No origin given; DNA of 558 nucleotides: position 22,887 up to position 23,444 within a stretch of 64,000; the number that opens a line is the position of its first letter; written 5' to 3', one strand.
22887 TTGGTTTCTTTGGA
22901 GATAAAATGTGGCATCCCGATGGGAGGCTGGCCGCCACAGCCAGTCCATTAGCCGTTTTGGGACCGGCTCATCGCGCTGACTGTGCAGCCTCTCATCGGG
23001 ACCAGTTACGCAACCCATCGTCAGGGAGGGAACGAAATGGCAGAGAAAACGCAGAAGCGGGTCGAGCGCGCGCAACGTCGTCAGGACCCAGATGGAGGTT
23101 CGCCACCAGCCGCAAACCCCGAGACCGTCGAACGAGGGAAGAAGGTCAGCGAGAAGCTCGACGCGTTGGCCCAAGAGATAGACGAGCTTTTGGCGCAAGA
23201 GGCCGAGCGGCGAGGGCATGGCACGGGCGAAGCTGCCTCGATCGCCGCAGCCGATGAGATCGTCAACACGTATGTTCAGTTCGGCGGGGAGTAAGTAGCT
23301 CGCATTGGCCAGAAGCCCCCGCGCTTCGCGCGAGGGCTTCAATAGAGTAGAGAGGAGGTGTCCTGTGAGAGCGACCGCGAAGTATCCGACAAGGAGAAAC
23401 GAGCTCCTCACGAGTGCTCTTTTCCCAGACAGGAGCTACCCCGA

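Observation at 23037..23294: Orphan Pup-like gene (ends YVQFGGE) with no pafA/dop/arc/proteasome partners in 64 kb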

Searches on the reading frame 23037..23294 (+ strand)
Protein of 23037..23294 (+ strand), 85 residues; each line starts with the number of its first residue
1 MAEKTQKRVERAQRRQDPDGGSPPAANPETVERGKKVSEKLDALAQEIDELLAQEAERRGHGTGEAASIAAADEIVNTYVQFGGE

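Call 3: search_protein_families(library=pfam, proteins=[window:23037-23294:+], max_evalue=1)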
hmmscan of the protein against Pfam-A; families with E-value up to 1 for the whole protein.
window:23037-23294:+ (85 aa): 2 families
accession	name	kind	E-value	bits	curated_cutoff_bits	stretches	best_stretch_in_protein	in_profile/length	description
PF05639.16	Pup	-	3.5e-08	34.7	27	1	5-57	5-57/69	Pup-like protein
PF03194.20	LUC7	-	0.24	11.6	33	1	2-54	93-138/246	LUC7 N_terminus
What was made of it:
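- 23037..23294 (+): Coding sequence of the 85-aa Pup-family protein (insert-bearing Parcubacteria subfamily), stop codon included. Pfam Pup 34.7 bits against cut-off 27 (call 3).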

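Call 8: find_homologous_proteins(query=window:23037-23294:+, max_evalue=0.01)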
Query window:23037-23294:+ (85 aa): 3 proteins with E <= 0.01 among 12 candidates.
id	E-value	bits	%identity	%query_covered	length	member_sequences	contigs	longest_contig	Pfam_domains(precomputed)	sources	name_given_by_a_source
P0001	6.0e-46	172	100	100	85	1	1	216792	PF05639.17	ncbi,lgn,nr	ncbi:ubiquitin-like protein Pup [Candidatus Parcubacteria bacterium]|nr:ubiquitin-like protein Pup [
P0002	1.6e-29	119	72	100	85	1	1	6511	PF05639.17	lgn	-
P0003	1.2e-26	110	67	100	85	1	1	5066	PF05639.17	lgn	-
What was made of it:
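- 23037..23294 (+): NCBI names it ubiquitin-like protein Pup (call 8).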

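Call 9: find_encoding_contigs(protein=window:23037-23294:+, flank=10000)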
Protein window:23037-23294:+ (85 aa): 1 contig read that carries it; 1 place shown.
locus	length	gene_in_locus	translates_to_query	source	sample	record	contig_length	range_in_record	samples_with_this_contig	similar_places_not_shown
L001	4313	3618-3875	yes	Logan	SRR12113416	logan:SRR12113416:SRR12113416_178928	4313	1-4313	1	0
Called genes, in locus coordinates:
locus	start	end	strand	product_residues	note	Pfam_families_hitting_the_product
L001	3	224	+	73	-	?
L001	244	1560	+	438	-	PF00232:Glyco_hydro_1, PF00331:Glyco_hydro_10 (faint), PF00232:Glyco_hydro_1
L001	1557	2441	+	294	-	-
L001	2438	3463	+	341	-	-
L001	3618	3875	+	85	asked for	PF05639:Pup (weak)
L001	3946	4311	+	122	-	?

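Call 11: find_encoding_contigs(protein=P0002, flank=10000)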
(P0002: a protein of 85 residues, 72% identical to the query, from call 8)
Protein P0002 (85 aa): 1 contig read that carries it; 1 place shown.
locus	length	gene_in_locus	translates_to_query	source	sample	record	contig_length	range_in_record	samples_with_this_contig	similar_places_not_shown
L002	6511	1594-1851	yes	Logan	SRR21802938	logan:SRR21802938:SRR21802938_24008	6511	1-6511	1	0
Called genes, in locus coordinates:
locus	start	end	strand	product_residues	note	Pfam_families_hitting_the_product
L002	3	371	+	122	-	?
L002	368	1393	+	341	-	PF02449:Glyco_hydro_42 (faint)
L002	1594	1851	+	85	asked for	PF05639:Pup (faint)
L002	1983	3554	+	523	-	-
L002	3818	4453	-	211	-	-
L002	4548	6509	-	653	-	?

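Call 12: find_encoding_contigs(protein=P0003, flank=10000)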
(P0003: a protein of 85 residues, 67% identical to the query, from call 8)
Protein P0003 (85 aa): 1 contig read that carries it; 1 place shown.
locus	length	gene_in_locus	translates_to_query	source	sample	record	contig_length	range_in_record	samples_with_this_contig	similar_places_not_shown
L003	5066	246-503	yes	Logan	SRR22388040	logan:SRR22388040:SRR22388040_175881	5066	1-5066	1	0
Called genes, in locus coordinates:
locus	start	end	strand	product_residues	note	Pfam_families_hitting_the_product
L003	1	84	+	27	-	?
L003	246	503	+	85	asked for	PF05639:Pup (weak)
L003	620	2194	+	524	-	PF13632:Glyco_trans_2_3 (weak)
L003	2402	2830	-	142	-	-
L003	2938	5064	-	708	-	?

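Call 16: search_protein_families(library=ncbifam, proteins=[window:23037-23294:+], max_evalue=0.1)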
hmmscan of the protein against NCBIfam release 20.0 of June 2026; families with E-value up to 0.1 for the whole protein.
window:23037-23294:+ (85 aa): 1 family
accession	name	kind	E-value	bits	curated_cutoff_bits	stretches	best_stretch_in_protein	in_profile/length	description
TIGR03687.1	pupylate_cterm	equivalog_domain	0.00039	20.4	41.45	0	72-85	20-33/33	ubiquitin-like protein Pup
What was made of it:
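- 23271..23291 (+): Residues 79-85, YVQFGGE: the Pup C-terminal motif ending in the ligation-competent glutamate. NCBIfam pupylate_cterm aligns residues 72-85 (call 16).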

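Call 37: search_solved_structures(query=A1, max_evalue=10, show_alignments=4)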
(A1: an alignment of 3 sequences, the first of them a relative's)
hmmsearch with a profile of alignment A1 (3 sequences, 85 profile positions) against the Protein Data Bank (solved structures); distinct sequences matched with E-value up to 10: 9.
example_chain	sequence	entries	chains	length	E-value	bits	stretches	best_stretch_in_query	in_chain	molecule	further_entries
3m9d_G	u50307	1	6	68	0.0054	20.6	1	32-57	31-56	Prokaryotic ubiquitin-like protein pup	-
3m91_B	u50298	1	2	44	0.017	19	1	32-57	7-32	Prokaryotic ubiquitin-like protein pup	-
7px9_G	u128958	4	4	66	0.068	17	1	32-57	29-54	Prokaryotic ubiquitin-like protein Pup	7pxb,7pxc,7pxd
7oy3_B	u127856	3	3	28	0.24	15.3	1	72-85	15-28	Prokaryotic ubiquitin-like protein Pup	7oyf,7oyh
7oxy_B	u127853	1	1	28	0.65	13.9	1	72-84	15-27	Prokaryotic ubiquitin-like protein Pup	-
9mg8_A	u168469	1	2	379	1.3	13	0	5-77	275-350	b-iTHR-110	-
9cku_H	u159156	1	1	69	1.7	12.6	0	36-57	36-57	Pup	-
7ssp_E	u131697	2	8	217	1.8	12.5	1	39-83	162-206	5-demethoxyubiquinone hydroxylase, mitochondrial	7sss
1yv0_I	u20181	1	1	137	3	11.8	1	9-50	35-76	Troponin I, fast skeletal muscle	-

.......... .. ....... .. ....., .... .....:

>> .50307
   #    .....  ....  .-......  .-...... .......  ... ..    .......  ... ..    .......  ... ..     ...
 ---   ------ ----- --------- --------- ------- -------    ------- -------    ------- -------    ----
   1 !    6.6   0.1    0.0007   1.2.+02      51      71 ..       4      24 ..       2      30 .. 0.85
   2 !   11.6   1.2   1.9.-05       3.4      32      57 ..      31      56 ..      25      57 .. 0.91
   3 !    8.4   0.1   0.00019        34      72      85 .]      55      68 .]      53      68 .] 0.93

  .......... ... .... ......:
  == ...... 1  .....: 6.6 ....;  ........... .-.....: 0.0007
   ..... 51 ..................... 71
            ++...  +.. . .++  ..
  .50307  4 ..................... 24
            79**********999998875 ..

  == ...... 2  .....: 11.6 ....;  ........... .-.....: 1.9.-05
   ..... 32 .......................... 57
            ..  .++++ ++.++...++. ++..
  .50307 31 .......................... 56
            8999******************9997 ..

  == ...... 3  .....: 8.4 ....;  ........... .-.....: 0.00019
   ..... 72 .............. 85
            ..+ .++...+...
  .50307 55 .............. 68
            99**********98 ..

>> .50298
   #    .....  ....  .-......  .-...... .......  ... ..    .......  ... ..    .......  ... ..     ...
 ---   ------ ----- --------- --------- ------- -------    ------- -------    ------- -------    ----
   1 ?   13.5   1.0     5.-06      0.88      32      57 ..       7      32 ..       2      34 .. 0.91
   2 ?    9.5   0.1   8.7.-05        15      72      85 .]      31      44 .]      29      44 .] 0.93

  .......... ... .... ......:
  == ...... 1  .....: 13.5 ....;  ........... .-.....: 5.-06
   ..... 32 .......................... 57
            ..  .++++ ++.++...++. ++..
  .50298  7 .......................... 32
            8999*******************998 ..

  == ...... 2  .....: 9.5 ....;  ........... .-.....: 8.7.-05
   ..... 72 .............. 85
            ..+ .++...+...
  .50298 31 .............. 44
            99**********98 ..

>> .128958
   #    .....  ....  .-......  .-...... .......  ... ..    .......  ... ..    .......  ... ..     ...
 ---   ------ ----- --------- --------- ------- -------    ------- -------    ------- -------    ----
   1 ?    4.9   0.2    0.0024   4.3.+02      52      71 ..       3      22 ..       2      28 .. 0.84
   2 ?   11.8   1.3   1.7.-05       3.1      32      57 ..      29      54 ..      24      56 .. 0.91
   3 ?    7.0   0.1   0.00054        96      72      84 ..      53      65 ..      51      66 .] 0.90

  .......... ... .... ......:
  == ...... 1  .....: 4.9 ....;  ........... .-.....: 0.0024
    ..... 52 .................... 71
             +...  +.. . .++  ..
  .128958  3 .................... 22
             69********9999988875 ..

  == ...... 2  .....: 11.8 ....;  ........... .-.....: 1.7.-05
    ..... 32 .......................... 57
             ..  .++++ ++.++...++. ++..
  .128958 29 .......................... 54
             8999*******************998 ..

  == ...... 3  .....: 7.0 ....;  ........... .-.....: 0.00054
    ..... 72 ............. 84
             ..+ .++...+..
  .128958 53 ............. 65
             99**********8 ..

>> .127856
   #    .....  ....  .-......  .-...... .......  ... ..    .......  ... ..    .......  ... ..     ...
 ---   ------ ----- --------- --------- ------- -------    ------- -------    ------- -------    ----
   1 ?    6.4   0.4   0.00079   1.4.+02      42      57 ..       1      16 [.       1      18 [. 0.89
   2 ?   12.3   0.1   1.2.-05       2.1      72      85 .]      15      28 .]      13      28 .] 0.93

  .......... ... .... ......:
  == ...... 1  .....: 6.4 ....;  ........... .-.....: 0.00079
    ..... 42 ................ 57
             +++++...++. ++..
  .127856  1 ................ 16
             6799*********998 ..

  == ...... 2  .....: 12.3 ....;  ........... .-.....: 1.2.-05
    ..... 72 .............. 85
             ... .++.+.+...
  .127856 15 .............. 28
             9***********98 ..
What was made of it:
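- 23202..23249 (+): Residues ~56-71 (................): subfamily-specific 16-residue insert between canonical 'LEEN' and 'AEEFV'. It forms a Gly-rich loop plus an N-terminal extension of the second helix. Boundaries are ambiguous by 1-2 residues. Pfam, NCBIfam and PDB matches all split at this point (calls 3, 16, 37).
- Checked: The five best PDB profile hits are all Pup (call 37).
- The top PDB hits are all Pup (call 37).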

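Call 41: search_protein_representatives(alignment_id=A1)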
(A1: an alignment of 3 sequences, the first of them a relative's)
Query: 3 sequences, 85 profile positions. Proteins with E-value up to 0.001 (for the whole library): 21; up to 1e-10: 1; up to 1e-30: 1. The best 21 are listed.
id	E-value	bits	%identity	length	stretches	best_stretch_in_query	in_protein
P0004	2.5e-35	137.0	-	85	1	1-85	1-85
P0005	1.9e-09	54.1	-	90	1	1-85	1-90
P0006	1.3e-08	51.4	-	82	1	6-85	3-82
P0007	3.3e-05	40.5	-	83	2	8-57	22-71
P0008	5.9e-05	39.7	-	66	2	9-57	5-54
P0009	6.5e-05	39.6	-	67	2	5-57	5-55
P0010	7.1e-05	39.5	-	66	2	9-57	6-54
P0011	8.2e-05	39.3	-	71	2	4-57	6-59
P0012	8.4e-05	39.2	-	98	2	11-57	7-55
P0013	1.2e-04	38.7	-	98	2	8-57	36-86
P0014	1.7e-04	38.3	-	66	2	6-56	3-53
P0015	2.0e-04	38.0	-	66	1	1-61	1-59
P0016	2.0e-04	38.0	-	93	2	10-57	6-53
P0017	3.6e-04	37.2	-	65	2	13-57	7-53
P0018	3.6e-04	37.2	-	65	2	10-57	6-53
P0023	7.3e-04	36.2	-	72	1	1-56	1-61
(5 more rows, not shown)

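Call 43: list_cluster_members(proteins=[P0004, P0005, P0006, P0008, P0009, P0011, P0014, P0015, P0017, P0023])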
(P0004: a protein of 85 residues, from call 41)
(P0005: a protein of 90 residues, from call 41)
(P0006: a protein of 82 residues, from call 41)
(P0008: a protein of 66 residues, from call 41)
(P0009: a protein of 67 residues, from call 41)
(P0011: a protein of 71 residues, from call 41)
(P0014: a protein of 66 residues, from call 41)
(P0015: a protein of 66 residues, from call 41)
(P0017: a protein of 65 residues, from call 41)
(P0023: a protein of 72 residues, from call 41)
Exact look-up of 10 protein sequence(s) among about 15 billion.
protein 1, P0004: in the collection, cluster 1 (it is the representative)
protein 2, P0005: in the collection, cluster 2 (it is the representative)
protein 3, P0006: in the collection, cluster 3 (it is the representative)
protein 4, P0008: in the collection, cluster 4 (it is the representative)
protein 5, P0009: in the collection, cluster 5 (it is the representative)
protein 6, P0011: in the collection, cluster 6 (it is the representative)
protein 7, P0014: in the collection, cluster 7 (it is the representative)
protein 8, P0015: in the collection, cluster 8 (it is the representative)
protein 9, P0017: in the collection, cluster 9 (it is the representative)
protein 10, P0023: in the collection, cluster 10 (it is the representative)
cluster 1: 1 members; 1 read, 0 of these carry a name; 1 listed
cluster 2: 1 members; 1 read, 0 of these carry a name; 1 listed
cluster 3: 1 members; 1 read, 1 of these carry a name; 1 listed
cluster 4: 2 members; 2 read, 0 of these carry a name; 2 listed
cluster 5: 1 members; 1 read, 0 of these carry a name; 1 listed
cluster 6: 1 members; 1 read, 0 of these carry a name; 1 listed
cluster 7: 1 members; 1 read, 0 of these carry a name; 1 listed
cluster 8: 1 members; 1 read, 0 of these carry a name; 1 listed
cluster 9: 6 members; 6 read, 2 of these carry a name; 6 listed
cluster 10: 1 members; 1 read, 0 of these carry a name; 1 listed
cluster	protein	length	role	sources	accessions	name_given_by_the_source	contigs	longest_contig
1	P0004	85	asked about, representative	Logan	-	-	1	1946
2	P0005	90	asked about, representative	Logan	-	-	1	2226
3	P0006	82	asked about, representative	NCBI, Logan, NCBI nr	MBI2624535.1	ubiquitin-like protein Pup [Candidatus Parcubacteria bacterium]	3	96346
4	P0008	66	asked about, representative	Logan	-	-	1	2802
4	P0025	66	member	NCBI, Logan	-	-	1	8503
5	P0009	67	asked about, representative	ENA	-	-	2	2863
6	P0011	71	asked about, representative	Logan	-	-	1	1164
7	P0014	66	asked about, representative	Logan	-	-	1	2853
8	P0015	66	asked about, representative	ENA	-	-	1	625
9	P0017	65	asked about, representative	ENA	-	-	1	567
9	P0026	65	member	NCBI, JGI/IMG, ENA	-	ubiquitin-like protein Pup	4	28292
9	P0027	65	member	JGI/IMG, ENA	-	ubiquitin-like protein Pup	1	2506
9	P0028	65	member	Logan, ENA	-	-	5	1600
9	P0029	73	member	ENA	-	-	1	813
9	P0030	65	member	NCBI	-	-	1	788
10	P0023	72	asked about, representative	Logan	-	-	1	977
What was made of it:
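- Named members are Candidatus Parcubacteria (calls 8, 43).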

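Call 47: find_related_loci(query=A3, collection=genome_contigs, flank=10000)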
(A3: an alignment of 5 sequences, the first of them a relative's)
Query A3 (85 aa) in genome_contigs; peptide patterns used: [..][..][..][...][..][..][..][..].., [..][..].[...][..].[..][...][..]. (x = any residue, [..] = any of these).
599 stretches matched a pattern (row limit reached: there are more); 9 encode a relative of the query (tblastn E <= 1e-3); 9 distinct loci.
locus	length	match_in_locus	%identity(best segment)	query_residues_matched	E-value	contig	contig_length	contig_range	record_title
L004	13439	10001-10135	44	25-85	7e-10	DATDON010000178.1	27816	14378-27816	MAG TPA_asm: Candidatus Manganitrophaceae bacterium isolate SMAG_U7895 k141_1687680, whole genome shotgun sequence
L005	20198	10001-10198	35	1-85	1e-9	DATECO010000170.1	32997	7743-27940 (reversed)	MAG TPA_asm: Nitrospiria bacterium isolate SMAG_U8274 k141_3493949, whole genome shotgun sequence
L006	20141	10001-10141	40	23-85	2e-9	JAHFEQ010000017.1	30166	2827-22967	MAG: Nitrospirae bacterium isolate nzgw272 NODE_1130_length_30167_cov_6.381815, whole genome shotgun sequence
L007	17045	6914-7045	43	26-85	2e-9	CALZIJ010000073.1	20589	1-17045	MAG: Nitrospiria bacterium isolate FO_M_Nitrospirota_01.1 genome assembly, contig: scaffold_4429, whole genome shotgun s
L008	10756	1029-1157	42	27-85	5e-9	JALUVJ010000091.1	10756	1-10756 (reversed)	MAG: Nitrospira sp. isolate 128-326_metabat2_scaf2bin.035 128-326_scaffold_3024_c1, whole genome shotgun sequence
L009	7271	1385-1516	42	26-85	7e-9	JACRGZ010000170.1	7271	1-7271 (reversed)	MAG: Nitrospirae bacterium isolate NC_groundwater_1764_Pr3_B-0.1um_46_12 SR-2_scaffold_141_3378832, whole genome shotgun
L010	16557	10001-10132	42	26-85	1e-8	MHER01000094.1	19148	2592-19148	MAG: Nitrospirae bacterium RIFCSPLOW2_12_42_9 rifcsplowo2_12_sub10_scaffold_234, whole genome shotgun sequence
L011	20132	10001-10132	42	26-85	2e-8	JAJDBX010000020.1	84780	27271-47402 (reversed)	MAG: Nitrospirota bacterium isolate OFTM336 OFTM336_19, whole genome shotgun sequence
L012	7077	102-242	37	23-85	2e-7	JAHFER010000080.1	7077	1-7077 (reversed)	MAG: Nitrospirae bacterium isolate nzgw273 NODE_32386_length_7078_cov_4.177088, whole genome shotgun sequence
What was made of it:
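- On Pupylation system: The genome_contigs scan did not return these genomes (call 47).
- Tried and rejected: The source genomes were not recovered (call 47).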

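Call 49: search_protein_families(library=pfam, proteins=[L011:6629-8398:+, L011:8447-9922:+, L011:10001-10132:+, L011:10135-10941:+, L011:10945-11622:+, L011:11672-13039:+], max_evalue=0.00001)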
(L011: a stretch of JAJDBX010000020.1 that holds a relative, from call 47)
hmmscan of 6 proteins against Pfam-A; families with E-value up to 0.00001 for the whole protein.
L011:6629-8398:+ (589 aa): 5 families
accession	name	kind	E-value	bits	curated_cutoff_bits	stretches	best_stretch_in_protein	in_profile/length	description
PF00004.35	AAA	-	6.8e-39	133.7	21.2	1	273-420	1-130/131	ATPase family associated with various cellular activities (AAA)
PF17758.7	Prot_ATP_ID_OB_N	-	5.9e-21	74.4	23.4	1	102-162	1-62/62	Proteasomal ATPase OB N-terminal domain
PF16450.11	Prot_ATP_ID_OB_C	-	3e-16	59.4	23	1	163-218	1-56/56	Proteasomal ATPase OB C-terminal domain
PF20720.3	nSTAND3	-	5.1e-06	26.7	27.2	0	272-297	19-44/155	Novel STAND NTPase 3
PF13191.12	AAA_16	-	8.7e-06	26.8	32.6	0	270-357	24-143/167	AAA ATPase domain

L011:8447-9922:+ (491 aa): 1 family
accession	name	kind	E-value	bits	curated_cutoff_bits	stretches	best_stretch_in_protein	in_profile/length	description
PF03136.20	Pup_ligase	-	9e-170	565.8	25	1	3-447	1-440/441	Pup-ligase protein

L011:10001-10132:+ (44 aa): 1 family
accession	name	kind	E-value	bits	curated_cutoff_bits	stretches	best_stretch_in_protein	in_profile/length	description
PF05639.16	Pup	-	2.5e-18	67.2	27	1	2-44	27-69/69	Pup-like protein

L011:10135-10941:+ (268 aa): 1 family
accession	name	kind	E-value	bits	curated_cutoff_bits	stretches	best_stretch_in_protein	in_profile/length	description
PF00227.31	Proteasome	-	1.9e-37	129.2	22.4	1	46-226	2-182/189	Proteasome subunit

L011:10945-11622:+ (225 aa): 1 family
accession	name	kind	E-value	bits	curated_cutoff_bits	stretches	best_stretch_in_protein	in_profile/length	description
PF00227.31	Proteasome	-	3.7e-16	59.8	22.4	1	25-201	2-188/189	Proteasome subunit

L011:11672-13039:+ (455 aa): 1 family
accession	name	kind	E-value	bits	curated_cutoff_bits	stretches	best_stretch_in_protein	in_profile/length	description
PF03136.20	Pup_ligase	-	2.2e-157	525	25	1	4-421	1-440/441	Pup-ligase protein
